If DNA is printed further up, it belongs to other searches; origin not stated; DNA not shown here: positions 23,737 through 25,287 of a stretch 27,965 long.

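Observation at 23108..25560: Sensor-less histidine kinase translationally coupled to a redoxin-like/2OG-Fe(II) oxygenase fusion protein: candidate hydroxylation-based O2/redox/2OG sensing module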

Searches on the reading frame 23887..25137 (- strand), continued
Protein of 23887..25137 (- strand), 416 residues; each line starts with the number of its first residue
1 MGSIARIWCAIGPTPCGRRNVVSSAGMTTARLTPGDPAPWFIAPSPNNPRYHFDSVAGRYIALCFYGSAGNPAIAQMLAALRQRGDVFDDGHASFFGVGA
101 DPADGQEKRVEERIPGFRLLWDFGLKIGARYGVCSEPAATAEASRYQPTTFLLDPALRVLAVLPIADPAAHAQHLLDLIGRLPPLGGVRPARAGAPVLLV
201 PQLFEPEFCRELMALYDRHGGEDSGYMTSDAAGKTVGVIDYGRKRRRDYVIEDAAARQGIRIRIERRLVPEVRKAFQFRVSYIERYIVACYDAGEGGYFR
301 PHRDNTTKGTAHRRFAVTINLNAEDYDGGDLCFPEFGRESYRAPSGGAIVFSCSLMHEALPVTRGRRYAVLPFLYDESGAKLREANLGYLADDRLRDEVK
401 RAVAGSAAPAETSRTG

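Call 47: find_encoding_contigs(protein=P0258, flank=6000, max_places=3)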
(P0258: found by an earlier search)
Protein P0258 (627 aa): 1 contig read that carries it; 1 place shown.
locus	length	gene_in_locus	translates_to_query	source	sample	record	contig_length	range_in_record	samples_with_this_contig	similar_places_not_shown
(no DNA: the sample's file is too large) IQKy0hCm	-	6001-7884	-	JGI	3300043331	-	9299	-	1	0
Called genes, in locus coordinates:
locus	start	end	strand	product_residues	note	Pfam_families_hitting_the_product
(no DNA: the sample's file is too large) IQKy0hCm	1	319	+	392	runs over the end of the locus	PF10518:TAT_signal (faint), PF13416:SBP_bac_8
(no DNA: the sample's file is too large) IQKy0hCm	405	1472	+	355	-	PF00005:ABC_tran, PF13304:AAA_21 (faint), PF08402:TOBE_2 (weak)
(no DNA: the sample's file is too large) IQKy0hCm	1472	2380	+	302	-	PF00528:BPD_transp_1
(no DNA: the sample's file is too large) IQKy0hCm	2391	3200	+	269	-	PF00528:BPD_transp_1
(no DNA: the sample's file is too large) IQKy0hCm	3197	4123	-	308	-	PF01728:FtsJ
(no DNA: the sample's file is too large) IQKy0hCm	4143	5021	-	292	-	PF00892:EamA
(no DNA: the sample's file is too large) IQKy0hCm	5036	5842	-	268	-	PF08282:Hydrolase_3 (weak)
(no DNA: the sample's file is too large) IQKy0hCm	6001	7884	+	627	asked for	PF00578:AhpC-TSA, PF13640:2OG-FeII_Oxy_3, PF00512:HisKA (weak)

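Call 52: predict_structure(alignment_id=A1)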
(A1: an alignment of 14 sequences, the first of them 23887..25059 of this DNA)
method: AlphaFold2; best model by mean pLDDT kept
length: 390 residues; sequences in the alignment: 14
mean_pLDDT: 78.1   pTM: 0.58
mean pLDDT of the five models: 78.1, 76.6, 75.0, 72.9, 56.9
residues with pLDDT >= 90: 112; 70-90: 179; 50-70: 69; < 50: 30
segments of 3 or more residues with pLDDT < 50: 1-3, 163-167, 279-285, 380-390
pLDDT, mean of each block of 10 residues (from residue 1): 63 77 71 87 91 89 84 88 74 86 81 57 89 89 94 84 52 83 97 89 76 83 94 93 79 77 91 68 53 91 81 81 71 89 86 58 59 56 34
secondary structure, 60 per line:
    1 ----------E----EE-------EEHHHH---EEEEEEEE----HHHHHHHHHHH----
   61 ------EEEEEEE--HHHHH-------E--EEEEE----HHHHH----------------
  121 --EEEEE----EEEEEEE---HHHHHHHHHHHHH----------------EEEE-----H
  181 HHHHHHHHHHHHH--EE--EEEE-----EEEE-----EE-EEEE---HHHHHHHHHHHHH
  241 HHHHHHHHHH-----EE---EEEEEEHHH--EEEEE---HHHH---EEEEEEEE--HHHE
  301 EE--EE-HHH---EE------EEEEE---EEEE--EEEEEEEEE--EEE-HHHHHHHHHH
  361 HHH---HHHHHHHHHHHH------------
elements in order: H27-30 E34-41 H46-56 E67-73 H76-80 E91-95 H100-104 E123-127 E132-138 H142-154 E171-174 H180-193 E200-203 E209-212 E221-224 H228-250 E261-266 E272-276 H280-283 E287-294 E300-302 E322-326 E330-333 E336-344 E347-349 H351-363 H367-378

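Call 55: fold_search(model_id=the predicted structure, library=pdb)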
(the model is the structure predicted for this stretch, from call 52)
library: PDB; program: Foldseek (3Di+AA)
matches with E <= 10: 1751; with E <= 0.001: 858
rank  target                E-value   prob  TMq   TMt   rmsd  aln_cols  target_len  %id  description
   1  3dkq_C                5.7e-10  1.00  0.35  0.58  11.1       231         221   17  Crystal structure of Putative Oxygenase (YP_001051978.1) from SHEWANELLA BALTICA OS155 at 2.26 A resolution (released 2008-08-12)
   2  9qn0_B                1.8e-09  1.00  0.34  0.54  10.9       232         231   18  Fe(II)-2-oxoglutarate-dependent pseudomonal iron uptake factor C in complex with 2,4-PDCA (Mn) (released 2026-04-08)
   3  9qn0_A                1.9e-09  1.00  0.35  0.56  10.1       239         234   19  Fe(II)-2-oxoglutarate-dependent pseudomonal iron uptake factor C in complex with 2,4-PDCA (Mn) (released 2026-04-08)
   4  3dkq_A                3.4e-09  1.00  0.36  0.58  10.9       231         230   18  Crystal structure of Putative Oxygenase (YP_001051978.1) from SHEWANELLA BALTICA OS155 at 2.26 A resolution (released 2008-08-12)
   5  9a4d_B                4.1e-09  1.00  0.34  0.79   4.0       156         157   21  Integrative model of ACKA-BCP by crosslinking MS and deep learning (released 2024-09-18)
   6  9qn4_A                5.2e-09  1.00  0.35  0.58   9.8       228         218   20  Fe(II)-2-oxoglutarate-dependent pseudomonal iron uptake factor C in complex with 2-oxoglutarate (Fe) (released 2026-04-08)
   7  5enu_B                6.2e-09  1.00  0.33  0.79   3.8       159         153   19  Crystal structure of an alkyl hyroperoxide reductase from Burkholderia ambifaria (released 2015-11-25)
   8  6fxm_A                6.6e-09  1.00  0.37  0.22  18.4       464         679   12  Crystal Structure of full-length Human Lysyl Hydroxylase LH3 - Cocrystal with Mn2+ (released 2018-08-22)
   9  6teu_A                8.4e-09  1.00  0.34  0.20  18.9       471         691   14  Crystal Structure of full-length Human Lysyl Hydroxylase LH3 - Val80Lys mutant - Cocrystal with Fe2+, Mn2+ (released 2021-05-19)
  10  3dkq_B                1.0e-08  1.00  0.35  0.63  10.0       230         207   17  Crystal structure of Putative Oxygenase (YP_001051978.1) from SHEWANELLA BALTICA OS155 at 2.26 A resolution (released 2008-08-12)
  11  5ovq_B                1.1e-08  1.00  0.32  0.54  16.6       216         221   16  Crystal Structure of the peroxiredoxin (AhpC2) from the Hyperthermophilic bacteria Aquifex aeolicus VF (released 2018-10-10)
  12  4iw3_A                1.2e-08  1.00  0.38  0.69   3.6       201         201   16  Crystal structure of a Pseudomonas putida prolyl-4-hydroxylase (P4H) in complex with elongation factor Tu (EF-Tu) (released 2014-01-29)
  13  5enu_A                1.3e-08  1.00  0.33  0.78   4.0       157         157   20  Crystal structure of an alkyl hyroperoxide reductase from Burkholderia ambifaria (released 2015-11-25)
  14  3drn_B                1.4e-08  1.00  0.33  0.80   3.5       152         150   22  The crystal structure of Bcp1 from Sulfolobus Sulfataricus (released 2009-04-14)
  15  5c5t_A                1.4e-08  1.00  0.35  0.71   4.3       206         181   14  The crystal structure of viral collagen prolyl hydroxylase vCPH from Paramecium Bursaria Chlorella virus-1 - 2OG compl (released 2015-09-30)
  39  2ywn                  5.3e-08  1.00  0.31  0.74   4.5       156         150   19  Crystal structure of peroxiredoxin-like protein from Sulfolobus tokodaii (released 2007-10-23)
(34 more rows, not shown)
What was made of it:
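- On 2OG/Fe(II) oxygenase, PKHD/P4H-like (PF13640): The AF2 model (pLDDT 78) matches PiuC, Sbal_3634, PPHD, PHD2, vCPH and LH3 by Foldseek at E 1e-8 to 6e-10 (calls 52, 55).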

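Call 64: search_protein_families(library=pfam, proteins=[L056:7243-8766:+, L056:8779-10236:+, L054:7185-8759:+, L054:9046-10260:+, L083:4503-6644:+, P0258], max_evalue=0.01)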
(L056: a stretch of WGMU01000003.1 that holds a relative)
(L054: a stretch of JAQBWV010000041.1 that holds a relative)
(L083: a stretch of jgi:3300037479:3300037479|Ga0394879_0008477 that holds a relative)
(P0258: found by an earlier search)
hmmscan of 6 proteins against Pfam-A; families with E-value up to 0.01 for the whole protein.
L056:7243-8766:+ (507 aa): 4 families
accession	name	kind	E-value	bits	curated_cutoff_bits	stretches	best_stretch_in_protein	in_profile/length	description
PF02518.31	HATPase_c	-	7.3e-28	97.7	26.4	1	399-503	2-110/111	Histidine kinase-, DNA gyrase B-, and HSP90-like ATPase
PF00512.31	HisKA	-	4e-14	52.8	26.9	1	291-353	2-63/66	His Kinase A (phospho-acceptor) domain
PF10090.15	HPTransfase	-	0.00095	19.4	22.9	1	405-443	34-72/123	Histidine phosphotransferase C-terminal domain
PF12729.13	4HB_MCP_1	-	0.0059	16.6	27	0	27-132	7-116/181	Four helix bundle sensory module for signal transduction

L056:8779-10236:+ (485 aa): 10 families
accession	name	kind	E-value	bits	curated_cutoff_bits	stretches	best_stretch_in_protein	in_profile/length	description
PF00158.32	Sigma54_activat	-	9.5e-73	243.8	20.2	1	144-310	1-167/168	Sigma-54 interaction domain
PF00072.30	Response_reg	-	9.4e-29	100.3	30.2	1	5-113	2-110/111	Response regulator receiver domain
PF14532.12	Sigma54_activ_2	-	2.5e-23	83.3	25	1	145-315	1-138/138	Sigma-54 interaction domain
PF25601.1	AAA_lid_14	-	5.1e-18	65.1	27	1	316-395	1-80/87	AAA+ ATPase lid domain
PF02954.25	HTH_8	-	5.7e-09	36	22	1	435-472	4-41/42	Bacterial regulatory protein, Fis family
PF07728.20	AAA_5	-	2.2e-08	34.7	22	1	167-286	1-123/139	AAA domain (dynein-related subfamily)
PF00004.35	AAA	-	3.7e-07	31.1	21.2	1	168-290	1-113/131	ATPase family associated with various cellular activities (AAA)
PF07724.20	AAA_2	-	2.5e-06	28.1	27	1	167-291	5-130/166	AAA domain (Cdc48 subfamily)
PF13191.12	AAA_16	-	0.00043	21.2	32.6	1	150-220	8-85/167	AAA ATPase domain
PF01078.27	Mg_chelatase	-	0.0052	16.6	20.3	0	223-285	93-157/207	Magnesium chelatase, subunit ChlI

L054:7185-8759:+ (524 aa): 2 families
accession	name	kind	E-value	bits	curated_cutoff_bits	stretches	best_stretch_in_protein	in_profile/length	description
PF02518.31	HATPase_c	-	2.6e-25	89.4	26.4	1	417-521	2-110/111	Histidine kinase-, DNA gyrase B-, and HSP90-like ATPase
PF00512.31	HisKA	-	5.3e-13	49.2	26.9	1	309-371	2-63/66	His Kinase A (phospho-acceptor) domain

L054:9046-10260:+ (404 aa): 10 families
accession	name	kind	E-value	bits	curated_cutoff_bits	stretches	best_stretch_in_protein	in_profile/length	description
PF00158.32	Sigma54_activat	-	7.8e-71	237.6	20.2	1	57-223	1-167/168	Sigma-54 interaction domain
PF14532.12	Sigma54_activ_2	-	8.6e-23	81.5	25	1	58-228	1-138/138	Sigma-54 interaction domain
PF25601.1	AAA_lid_14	-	2.1e-17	63.2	27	1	229-309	1-81/87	AAA+ ATPase lid domain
PF02954.25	HTH_8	-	3e-12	46.5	22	1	355-394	2-41/42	Bacterial regulatory protein, Fis family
PF07728.20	AAA_5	-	3.3e-08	34.1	22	1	80-199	1-123/139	AAA domain (dynein-related subfamily)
PF00004.35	AAA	-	5e-07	30.7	21.2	1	81-212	1-125/131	ATPase family associated with various cellular activities (AAA)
PF07724.20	AAA_2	-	6.3e-06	26.8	27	1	81-200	6-126/166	AAA domain (Cdc48 subfamily)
PF13191.12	AAA_16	-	3.9e-05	24.7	32.6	1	57-129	2-81/167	AAA ATPase domain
PF13551.12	HTH_29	-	0.0013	19.2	28.1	0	366-393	5-34/64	Winged helix-turn helix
PF01078.27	Mg_chelatase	-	0.0069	16.2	20.3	0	136-198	93-157/207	Magnesium chelatase, subunit ChlI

L083:4503-6644:+ (713 aa): 8 families
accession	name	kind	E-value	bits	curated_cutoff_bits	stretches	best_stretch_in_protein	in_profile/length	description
PF08447.18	PAS_3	-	2.2e-22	79.6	25.6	2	109-197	3-89/89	PAS fold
PF02518.31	HATPase_c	-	1.8e-20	73.9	26.4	1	451-571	2-109/111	Histidine kinase-, DNA gyrase B-, and HSP90-like ATPase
PF00072.30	Response_reg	-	1.3e-15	57.9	30.2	1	597-704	1-107/111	Response regulator receiver domain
PF00989.32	PAS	-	3.2e-15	56.6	22.6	2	108-200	24-113/113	PAS fold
PF13426.13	PAS_9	-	2.1e-12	47.7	27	1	233-325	9-101/103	PAS domain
PF08448.16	PAS_4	-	2.2e-09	38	23.1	1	223-287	3-65/110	PAS fold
PF00512.31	HisKA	-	6.2e-09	36.2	26.9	1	344-407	2-64/66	His Kinase A (phospho-acceptor) domain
PF13188.13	PAS_8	-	2.7e-05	24.3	21.8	1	215-275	1-59/65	PAS domain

P0258 (627 aa): 3 families
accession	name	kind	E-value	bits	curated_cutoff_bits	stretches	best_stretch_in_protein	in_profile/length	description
PF13640.12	2OG-FeII_Oxy_3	-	1.3e-11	45.8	27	1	261-346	3-96/98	2OG-Fe(II) oxygenase superfamily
PF00578.27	AhpC-TSA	-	3.8e-11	43.5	26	1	8-132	1-121/124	AhpC/TSA family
PF00512.31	HisKA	-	3.7e-07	30.5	26.9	1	397-459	3-64/66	His Kinase A (phospho-acceptor) domain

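Call 71: search_protein_families(library=pfam, proteins=[L091:6161-6994:-, L091:4000-4707:+, L091:7413-8129:-, L091:8260-8958:-, L093:2497-2952:-, L093:3630-4796:+, L093:3948-4829:-, L093:4878-5768:-], max_evalue=0.001)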
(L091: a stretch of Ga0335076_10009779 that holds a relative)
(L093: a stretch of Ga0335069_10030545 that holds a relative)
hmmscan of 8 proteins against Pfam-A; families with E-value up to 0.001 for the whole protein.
L091:6161-6994:- (277 aa): 0 families

L091:4000-4707:+ (235 aa): 0 families

L091:7413-8129:- (238 aa): 2 families
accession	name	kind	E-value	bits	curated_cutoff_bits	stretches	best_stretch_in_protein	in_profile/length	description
PF02525.22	Flavodoxin_2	-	4.1e-48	164.2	27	1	1-208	1-197/198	Flavodoxin-like fold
PF03358.20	FMN_red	-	4.9e-11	42.9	24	1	1-150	1-119/152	NADPH-dependent FMN reductase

L091:8260-8958:- (232 aa): 0 families

L093:2497-2952:- (151 aa): 0 families

L093:3630-4796:+ (388 aa): 1 family
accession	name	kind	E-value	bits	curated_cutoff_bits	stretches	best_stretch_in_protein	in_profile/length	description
PF04116.19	FA_hydroxylase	-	1.1e-23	84.5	31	1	214-347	2-132/132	Fatty acid hydroxylase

L093:3948-4829:- (293 aa): 0 families

L093:4878-5768:- (296 aa): 0 families
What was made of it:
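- Tried and rejected: Their downstream genes are unrelated: flavodoxin-like, fatty-acid hydroxylase, or no Pfam match (call 71).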
